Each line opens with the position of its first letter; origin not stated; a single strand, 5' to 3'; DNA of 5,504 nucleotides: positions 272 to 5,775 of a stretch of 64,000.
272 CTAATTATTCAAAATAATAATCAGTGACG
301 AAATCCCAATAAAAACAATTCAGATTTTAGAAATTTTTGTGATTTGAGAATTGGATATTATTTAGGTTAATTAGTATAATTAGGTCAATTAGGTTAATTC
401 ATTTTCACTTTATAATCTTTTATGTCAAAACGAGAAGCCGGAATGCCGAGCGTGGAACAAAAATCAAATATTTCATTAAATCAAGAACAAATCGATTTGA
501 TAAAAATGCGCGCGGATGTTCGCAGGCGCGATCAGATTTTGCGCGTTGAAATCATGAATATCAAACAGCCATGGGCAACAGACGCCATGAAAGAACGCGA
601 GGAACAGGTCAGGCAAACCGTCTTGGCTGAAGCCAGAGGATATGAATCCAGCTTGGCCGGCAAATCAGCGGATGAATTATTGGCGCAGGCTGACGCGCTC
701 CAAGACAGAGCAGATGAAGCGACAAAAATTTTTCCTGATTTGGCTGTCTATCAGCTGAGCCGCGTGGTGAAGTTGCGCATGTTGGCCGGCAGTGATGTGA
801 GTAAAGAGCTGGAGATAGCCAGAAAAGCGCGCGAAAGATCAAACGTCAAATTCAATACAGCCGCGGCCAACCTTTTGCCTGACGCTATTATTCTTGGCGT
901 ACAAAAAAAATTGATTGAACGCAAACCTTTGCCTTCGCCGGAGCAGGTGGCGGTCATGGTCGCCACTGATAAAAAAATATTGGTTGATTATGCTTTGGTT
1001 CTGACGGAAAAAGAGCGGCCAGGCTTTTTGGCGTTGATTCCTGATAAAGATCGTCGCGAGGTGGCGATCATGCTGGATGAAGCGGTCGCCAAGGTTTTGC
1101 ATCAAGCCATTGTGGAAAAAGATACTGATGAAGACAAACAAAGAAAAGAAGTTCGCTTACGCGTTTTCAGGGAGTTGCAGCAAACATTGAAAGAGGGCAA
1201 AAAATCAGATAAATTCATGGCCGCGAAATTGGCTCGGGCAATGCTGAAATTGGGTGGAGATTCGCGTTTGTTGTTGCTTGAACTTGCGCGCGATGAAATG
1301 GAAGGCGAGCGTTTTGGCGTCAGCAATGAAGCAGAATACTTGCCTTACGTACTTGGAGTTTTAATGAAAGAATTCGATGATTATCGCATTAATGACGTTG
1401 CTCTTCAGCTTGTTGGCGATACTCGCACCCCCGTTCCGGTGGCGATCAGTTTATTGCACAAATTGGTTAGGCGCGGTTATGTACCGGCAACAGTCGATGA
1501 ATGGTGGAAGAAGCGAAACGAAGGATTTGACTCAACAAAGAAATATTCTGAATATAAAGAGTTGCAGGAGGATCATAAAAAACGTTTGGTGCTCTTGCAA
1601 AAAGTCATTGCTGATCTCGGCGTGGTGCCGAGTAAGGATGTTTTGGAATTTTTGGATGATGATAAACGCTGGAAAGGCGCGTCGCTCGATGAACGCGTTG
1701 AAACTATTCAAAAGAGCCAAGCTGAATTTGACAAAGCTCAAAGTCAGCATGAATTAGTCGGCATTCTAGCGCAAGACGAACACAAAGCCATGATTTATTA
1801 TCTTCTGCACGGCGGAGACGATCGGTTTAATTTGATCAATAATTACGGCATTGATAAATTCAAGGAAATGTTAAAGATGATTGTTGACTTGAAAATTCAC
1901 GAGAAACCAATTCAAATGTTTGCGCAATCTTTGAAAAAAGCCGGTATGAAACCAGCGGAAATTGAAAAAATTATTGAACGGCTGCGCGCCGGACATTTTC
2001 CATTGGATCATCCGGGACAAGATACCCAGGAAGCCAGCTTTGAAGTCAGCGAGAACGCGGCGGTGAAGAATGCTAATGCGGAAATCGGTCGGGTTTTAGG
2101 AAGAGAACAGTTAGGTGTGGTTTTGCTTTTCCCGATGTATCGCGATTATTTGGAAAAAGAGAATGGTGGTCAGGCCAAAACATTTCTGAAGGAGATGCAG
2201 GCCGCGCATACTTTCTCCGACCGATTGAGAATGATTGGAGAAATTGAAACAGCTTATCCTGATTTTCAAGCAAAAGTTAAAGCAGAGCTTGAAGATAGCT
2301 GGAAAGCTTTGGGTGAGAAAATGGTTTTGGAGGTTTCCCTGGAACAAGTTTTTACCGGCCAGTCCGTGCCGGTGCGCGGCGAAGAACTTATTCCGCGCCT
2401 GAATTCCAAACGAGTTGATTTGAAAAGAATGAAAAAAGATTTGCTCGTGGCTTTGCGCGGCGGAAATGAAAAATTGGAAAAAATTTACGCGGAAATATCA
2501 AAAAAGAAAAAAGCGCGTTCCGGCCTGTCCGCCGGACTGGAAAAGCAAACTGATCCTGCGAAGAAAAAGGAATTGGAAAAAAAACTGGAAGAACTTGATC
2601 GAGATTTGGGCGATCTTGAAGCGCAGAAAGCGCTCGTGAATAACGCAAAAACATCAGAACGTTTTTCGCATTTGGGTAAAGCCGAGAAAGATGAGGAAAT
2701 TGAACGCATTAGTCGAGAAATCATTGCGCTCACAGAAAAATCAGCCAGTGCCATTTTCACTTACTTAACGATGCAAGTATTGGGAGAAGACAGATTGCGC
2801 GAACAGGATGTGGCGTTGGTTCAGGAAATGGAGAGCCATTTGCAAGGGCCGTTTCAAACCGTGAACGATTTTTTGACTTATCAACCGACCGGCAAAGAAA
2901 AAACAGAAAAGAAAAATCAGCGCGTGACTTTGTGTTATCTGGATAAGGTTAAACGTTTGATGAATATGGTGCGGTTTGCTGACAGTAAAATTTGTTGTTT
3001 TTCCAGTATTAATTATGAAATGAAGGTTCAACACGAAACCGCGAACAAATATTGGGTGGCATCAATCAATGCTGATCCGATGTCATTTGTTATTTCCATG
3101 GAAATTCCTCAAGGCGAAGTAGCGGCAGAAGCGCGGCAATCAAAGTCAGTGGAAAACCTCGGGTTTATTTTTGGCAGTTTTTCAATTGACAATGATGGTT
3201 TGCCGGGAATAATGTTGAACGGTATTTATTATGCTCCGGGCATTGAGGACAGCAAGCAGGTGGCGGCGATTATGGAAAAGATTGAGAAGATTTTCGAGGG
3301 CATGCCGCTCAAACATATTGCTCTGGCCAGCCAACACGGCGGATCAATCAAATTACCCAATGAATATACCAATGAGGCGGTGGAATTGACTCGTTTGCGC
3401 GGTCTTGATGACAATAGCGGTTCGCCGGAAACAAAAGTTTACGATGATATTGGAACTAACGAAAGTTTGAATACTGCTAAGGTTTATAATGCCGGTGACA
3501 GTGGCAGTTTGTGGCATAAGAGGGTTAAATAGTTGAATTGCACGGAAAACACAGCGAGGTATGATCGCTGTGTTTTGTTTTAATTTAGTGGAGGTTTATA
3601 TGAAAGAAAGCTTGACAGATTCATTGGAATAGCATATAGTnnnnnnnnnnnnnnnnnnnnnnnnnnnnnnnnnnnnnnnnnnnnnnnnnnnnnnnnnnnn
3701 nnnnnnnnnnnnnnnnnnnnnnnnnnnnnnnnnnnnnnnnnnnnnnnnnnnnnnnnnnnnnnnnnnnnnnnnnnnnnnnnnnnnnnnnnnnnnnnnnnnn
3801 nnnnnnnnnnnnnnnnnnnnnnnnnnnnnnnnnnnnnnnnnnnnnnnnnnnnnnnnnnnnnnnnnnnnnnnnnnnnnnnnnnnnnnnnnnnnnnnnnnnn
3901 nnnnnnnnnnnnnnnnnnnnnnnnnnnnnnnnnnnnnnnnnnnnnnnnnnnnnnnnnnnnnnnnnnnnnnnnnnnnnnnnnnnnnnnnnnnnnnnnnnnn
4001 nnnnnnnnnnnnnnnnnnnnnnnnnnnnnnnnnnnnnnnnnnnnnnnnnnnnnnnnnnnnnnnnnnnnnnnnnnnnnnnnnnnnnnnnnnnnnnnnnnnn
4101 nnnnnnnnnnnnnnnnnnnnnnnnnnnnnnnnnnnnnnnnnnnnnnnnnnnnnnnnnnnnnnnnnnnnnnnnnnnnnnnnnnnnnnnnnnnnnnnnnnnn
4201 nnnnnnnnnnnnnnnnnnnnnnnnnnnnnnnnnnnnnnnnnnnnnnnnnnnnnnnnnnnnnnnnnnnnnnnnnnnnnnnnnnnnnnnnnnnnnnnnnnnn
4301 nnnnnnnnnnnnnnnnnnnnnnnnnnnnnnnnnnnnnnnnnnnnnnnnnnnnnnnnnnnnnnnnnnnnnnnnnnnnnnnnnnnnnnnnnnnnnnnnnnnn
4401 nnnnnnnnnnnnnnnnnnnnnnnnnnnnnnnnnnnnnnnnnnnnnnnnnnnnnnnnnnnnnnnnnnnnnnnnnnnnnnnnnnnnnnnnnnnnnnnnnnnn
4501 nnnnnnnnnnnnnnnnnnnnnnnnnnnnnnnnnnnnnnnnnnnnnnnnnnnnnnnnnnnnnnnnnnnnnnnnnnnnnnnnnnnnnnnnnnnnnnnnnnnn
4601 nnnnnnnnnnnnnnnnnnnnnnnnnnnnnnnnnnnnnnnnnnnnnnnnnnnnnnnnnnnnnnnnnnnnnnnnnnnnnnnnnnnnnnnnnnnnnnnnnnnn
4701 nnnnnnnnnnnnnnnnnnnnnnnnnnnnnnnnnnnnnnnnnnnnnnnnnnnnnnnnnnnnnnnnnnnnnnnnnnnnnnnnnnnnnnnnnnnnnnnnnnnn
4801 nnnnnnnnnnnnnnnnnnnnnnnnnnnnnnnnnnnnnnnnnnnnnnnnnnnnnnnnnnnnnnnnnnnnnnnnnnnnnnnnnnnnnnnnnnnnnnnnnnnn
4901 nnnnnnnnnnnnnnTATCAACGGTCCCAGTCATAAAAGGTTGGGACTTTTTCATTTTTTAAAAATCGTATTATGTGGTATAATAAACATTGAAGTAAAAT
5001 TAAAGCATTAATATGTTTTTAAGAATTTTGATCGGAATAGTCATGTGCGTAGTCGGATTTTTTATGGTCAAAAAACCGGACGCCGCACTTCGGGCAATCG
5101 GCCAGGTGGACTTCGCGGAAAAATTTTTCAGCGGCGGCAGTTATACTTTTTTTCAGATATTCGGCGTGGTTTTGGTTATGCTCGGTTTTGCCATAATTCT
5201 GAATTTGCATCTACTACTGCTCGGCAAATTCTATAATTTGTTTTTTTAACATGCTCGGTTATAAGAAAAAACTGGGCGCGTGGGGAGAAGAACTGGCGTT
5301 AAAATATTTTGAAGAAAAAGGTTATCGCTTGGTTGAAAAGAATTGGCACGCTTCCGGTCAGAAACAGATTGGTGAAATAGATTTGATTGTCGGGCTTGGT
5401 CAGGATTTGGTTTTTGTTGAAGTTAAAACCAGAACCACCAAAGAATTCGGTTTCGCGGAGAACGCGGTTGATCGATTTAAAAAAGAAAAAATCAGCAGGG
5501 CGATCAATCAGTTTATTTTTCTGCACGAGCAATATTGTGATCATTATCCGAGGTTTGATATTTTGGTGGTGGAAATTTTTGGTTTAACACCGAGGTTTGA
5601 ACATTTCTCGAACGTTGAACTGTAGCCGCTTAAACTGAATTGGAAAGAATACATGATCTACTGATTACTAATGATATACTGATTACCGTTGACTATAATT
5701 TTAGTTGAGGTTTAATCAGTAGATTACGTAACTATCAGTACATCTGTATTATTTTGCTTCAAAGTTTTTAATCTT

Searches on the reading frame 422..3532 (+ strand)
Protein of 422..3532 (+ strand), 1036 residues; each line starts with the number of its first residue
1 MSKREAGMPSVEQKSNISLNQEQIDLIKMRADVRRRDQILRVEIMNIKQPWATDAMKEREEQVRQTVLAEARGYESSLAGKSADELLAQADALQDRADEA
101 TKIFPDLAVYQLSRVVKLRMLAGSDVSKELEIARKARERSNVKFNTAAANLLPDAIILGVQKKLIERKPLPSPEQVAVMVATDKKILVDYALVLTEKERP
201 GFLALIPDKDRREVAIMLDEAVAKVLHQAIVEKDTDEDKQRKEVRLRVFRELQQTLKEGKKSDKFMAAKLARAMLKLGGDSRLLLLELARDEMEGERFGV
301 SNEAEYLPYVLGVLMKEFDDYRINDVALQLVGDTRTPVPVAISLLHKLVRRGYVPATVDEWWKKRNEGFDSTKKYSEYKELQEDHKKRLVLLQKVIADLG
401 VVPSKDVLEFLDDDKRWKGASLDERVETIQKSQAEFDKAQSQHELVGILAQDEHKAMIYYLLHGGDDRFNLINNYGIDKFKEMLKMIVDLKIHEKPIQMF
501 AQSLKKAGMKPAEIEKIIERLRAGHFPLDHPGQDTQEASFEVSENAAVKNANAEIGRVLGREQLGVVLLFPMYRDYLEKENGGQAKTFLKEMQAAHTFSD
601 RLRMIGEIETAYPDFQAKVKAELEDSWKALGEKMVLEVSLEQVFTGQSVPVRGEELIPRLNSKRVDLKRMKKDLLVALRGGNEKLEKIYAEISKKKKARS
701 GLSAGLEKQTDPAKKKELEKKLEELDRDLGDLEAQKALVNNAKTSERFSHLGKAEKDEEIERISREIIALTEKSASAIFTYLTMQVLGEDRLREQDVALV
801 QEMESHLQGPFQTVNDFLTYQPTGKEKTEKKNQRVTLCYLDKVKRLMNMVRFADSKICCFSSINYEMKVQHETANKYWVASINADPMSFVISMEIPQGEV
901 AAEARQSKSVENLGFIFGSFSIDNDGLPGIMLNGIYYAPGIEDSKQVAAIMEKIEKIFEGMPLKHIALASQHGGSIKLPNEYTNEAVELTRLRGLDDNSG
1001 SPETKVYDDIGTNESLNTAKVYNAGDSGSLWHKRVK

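Call 50: search_protein_families(library=pfam, proteins=[window:422-3532:+], max_evalue=0.00001)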
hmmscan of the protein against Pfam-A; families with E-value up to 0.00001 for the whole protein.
window:422-3532:+ (1036 aa): 0 families

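Call 67: find_encoding_contigs(protein=window:422-3532:+, flank=10000, max_places=6)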
Protein window:422-3532:+ (1036 aa): no gene with exactly this product is on record in the collection.

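Call 78: search_protein_families(library=ncbifam, proteins=[window:422-3532:+], max_evalue=0.001)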
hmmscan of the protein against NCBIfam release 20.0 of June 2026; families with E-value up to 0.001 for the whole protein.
window:422-3532:+ (1036 aa): 0 families

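Call 79: search_protein_families(library=padloc, proteins=[window:422-3532:+], max_evalue=0.001)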
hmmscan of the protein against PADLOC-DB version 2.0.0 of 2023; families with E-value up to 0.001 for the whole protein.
window:422-3532:+ (1036 aa): 0 families

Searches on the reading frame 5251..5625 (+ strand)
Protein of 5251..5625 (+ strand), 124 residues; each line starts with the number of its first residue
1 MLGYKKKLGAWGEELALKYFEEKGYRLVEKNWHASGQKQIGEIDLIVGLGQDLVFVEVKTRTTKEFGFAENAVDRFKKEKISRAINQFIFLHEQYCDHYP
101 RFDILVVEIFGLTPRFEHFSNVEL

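Call 50: search_protein_families(library=pfam, proteins=[window:5251-5625:+], max_evalue=0.00001)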
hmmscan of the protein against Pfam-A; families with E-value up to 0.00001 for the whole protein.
window:5251-5625:+ (124 aa): 2 families
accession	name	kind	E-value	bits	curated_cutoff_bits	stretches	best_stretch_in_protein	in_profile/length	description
PF02021.23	UPF0102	-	1.3e-23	83.6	23.6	1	12-107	1-80/80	Uncharacterised protein family UPF0102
PF08378.17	NERD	-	3.3e-06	28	22.1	1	9-80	2-76/111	Nuclease-related domain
